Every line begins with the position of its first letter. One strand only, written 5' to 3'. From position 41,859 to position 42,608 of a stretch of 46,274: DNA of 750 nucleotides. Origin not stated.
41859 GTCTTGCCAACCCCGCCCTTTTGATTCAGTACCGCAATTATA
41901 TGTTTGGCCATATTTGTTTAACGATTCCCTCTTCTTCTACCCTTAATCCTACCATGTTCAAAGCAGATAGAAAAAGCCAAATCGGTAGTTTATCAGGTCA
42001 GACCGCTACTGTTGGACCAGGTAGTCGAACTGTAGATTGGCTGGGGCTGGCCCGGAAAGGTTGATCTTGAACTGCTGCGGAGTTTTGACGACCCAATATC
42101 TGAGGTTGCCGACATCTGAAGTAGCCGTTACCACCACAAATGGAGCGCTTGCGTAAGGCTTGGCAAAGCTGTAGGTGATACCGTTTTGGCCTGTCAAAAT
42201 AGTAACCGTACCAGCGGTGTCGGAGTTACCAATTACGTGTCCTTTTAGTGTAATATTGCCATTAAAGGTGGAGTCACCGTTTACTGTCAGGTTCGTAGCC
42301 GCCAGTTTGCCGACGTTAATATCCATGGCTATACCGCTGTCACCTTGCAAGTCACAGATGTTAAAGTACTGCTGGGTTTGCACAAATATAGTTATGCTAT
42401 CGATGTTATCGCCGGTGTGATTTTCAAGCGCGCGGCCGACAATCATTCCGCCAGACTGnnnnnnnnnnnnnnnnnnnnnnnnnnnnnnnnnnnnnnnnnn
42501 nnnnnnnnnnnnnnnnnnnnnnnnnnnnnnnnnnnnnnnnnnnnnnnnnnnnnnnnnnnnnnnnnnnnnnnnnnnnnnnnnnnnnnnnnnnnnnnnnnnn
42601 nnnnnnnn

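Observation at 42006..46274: Giant (>1423 aa) tail-fibre-like surface protein next to parAB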

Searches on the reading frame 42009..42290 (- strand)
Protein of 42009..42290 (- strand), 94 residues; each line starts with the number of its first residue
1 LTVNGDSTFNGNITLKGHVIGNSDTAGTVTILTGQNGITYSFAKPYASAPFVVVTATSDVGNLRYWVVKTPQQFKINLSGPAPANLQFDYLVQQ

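Call 95: search_solved_structures(query=A8, max_evalue=5, show_alignments=3)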
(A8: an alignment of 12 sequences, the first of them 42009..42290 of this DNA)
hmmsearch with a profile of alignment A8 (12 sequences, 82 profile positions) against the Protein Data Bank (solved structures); distinct sequences matched with E-value up to 5: 20.
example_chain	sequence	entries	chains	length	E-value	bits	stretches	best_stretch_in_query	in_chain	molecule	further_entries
3h80_A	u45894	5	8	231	0.023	17.8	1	26-63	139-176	Heat shock protein 83-1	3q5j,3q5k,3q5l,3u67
4xc0_A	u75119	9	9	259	0.053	16.6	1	25-67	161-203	Heat shock cognate 90 kDa protein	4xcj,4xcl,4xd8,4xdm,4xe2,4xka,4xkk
7eea_A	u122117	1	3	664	0.067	16.3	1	12-71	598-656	Short-tailed cyanophage tailspike receptor-binding domain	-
7k9r_A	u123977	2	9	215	0.1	15.7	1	26-65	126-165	Hsp90-like protein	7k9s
7k9u_A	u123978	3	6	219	0.1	15.7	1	26-65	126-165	Hsp90-like protein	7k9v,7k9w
2jki_A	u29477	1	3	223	0.14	15.3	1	26-63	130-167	CYTOSOLIC HEAT SHOCK PROTEIN 90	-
2xcm_A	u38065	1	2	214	0.15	15.2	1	26-63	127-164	CYTOSOLIC HEAT SHOCK PROTEIN 90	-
4x9l_A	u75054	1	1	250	0.18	14.9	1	26-63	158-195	Heat shock protein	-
8vur_H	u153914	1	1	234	0.19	14.8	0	47-78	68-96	003-102 Heavy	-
4ipb_A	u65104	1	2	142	0.38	13.9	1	23-61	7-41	Uncharacterized protein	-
6ndv_B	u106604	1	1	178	0.44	13.7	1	2-29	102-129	Flagellar hook protein FlgE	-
6ndx_C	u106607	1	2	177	0.51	13.5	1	2-29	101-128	Flagellar hook protein FlgE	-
6ndt_B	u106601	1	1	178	0.52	13.4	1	2-29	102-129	Flagellar hook protein FlgE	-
6ndw_B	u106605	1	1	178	0.52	13.4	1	2-29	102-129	Flagellar hook protein FlgE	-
3k60_A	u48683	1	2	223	0.69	13.1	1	26-64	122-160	Heat shock protein 86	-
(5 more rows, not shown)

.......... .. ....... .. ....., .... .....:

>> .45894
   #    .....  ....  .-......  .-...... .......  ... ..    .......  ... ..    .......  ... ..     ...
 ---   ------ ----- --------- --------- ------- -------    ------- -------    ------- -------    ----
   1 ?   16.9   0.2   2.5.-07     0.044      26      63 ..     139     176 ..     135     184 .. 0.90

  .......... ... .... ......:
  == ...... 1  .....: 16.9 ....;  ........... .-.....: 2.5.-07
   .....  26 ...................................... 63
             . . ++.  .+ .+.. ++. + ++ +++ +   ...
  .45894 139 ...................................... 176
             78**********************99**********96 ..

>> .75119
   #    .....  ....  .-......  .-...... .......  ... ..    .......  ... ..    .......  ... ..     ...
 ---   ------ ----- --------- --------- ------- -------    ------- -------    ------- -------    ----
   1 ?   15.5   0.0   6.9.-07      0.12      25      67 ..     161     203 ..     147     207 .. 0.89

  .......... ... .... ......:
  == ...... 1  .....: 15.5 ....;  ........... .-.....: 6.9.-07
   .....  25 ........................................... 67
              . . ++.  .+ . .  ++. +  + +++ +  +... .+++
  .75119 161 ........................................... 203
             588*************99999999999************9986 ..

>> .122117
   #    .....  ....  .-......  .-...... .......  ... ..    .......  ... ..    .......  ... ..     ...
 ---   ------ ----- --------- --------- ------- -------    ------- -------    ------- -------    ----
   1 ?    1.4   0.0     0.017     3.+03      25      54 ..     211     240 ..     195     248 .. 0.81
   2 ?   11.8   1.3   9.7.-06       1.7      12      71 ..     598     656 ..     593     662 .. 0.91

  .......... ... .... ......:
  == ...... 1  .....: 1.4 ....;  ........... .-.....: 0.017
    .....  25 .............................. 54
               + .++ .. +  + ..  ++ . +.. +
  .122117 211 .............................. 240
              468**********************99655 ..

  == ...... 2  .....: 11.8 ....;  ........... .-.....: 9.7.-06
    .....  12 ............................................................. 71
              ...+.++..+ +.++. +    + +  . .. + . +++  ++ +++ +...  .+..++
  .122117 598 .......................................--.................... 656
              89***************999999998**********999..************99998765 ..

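Call 96: search_protein_families(library=pfam, alignment_id=A8, max_evalue=1)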
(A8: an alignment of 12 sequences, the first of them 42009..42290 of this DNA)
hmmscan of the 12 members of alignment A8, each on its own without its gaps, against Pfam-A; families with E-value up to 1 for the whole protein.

A. member 1, window:42009-42290:- (94 aa): 2 families
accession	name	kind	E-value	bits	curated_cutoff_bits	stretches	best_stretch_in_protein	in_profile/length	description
PF23374.1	Fn3_arc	-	0.024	15.1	28.9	1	6-36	33-63/78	Archaeal fibronectin-III type-like domain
PF04519.19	Bactofilin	-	0.11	13.2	27.9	1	2-32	8-38/98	Polymer-forming cytoskeletal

B. families by the number of members that match (of 12 scanned): 13 families
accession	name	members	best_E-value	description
PF09458.16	H_lectin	7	6.6e-05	H-type lectin domain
PF21882.2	Gp53-like_C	2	0.0032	Putative tail fiber protein gp53-like, C-terminal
PF09972.14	DUF2207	1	0.019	Predicted membrane protein (DUF2207) N-terminal domain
PF23374.1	Fn3_arc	1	0.024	Archaeal fibronectin-III type-like domain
PF20745.2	TSP_Ig-like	1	0.026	Tailspike protein-like, Ig-like domain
PF07238.19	PilZ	1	0.053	PilZ domain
PF06045.17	Rhamnogal_lyase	1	0.083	Rhamnogalacturonate lyase family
PF12733.13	Cadherin-like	1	0.093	Cadherin-like beta sandwich domain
PF14292.12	SusE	1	0.095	SusE outer membrane protein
PF04519.19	Bactofilin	1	0.11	Polymer-forming cytoskeletal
PF05593.20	RHS_repeat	1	0.12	RHS Repeat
PF18458.6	XPB_DRD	1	0.12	Xeroderma pigmentosum group B helicase damage recognition domain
PF22134.1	DM_Arn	1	0.23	DNA Mimic Protein Arn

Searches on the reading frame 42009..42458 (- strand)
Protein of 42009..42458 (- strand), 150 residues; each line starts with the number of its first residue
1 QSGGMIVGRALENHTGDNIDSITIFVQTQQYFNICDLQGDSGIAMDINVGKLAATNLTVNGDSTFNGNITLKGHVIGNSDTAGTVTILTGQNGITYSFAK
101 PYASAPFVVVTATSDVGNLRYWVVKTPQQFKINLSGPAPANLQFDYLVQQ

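Call 7: search_protein_families(library=pfam, proteins=[window:42009-42458:-], max_evalue=1)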
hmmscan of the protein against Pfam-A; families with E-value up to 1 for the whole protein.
window:42009-42458:- (150 aa): 3 families
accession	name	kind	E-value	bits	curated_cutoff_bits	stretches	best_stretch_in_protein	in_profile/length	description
PF04519.19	Bactofilin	-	0.043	14.5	27.9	1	55-88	5-38/98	Polymer-forming cytoskeletal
PF25465.1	Beta-prop_At4g14310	-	0.062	12.9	27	1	26-74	127-175/285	At4g14310 8-bladed propeller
PF23374.1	Fn3_arc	-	0.092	13.3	28.9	0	62-92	33-63/78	Archaeal fibronectin-III type-like domain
